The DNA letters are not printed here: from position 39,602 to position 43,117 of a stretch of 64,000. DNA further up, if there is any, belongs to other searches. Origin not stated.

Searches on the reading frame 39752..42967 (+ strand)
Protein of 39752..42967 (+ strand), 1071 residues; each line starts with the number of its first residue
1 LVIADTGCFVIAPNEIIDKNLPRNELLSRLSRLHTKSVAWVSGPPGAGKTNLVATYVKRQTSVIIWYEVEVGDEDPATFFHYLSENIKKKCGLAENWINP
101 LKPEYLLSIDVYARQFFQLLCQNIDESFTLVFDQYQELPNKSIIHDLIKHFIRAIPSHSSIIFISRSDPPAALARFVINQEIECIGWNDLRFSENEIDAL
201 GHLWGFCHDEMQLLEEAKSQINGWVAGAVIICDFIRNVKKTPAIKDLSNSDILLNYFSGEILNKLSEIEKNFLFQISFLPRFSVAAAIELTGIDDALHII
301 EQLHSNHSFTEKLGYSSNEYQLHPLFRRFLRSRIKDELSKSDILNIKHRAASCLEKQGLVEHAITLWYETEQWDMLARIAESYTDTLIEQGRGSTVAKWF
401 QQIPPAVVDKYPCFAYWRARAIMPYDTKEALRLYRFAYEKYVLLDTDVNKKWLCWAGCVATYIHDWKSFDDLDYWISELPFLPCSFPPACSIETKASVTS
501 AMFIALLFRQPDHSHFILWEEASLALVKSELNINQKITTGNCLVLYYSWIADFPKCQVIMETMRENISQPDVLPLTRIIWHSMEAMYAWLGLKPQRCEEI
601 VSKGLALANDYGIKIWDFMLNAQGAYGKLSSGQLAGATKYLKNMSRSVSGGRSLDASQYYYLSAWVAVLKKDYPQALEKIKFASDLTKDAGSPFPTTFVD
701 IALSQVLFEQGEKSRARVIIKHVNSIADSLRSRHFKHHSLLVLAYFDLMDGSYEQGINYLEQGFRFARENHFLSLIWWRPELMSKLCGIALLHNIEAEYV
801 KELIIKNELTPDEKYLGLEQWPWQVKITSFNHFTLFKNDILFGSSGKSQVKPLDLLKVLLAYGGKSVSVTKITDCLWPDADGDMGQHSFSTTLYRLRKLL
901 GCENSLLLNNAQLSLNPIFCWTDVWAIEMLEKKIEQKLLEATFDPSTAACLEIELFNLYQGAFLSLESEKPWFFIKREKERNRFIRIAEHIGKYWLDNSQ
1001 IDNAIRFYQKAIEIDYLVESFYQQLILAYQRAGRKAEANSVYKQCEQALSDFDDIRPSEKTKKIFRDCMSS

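Call 82: search_protein_families(library=pfam, proteins=[window:39752-42967:+], max_evalue=0.00001)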
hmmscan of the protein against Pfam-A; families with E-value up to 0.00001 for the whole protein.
window:39752-42967:+ (1071 aa): 1 family
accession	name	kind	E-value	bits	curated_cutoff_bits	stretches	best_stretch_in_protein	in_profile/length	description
PF03704.23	BTAD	-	2.7e-11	44.5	22.1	1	923-1064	2-141/146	Bacterial transcriptional activator domain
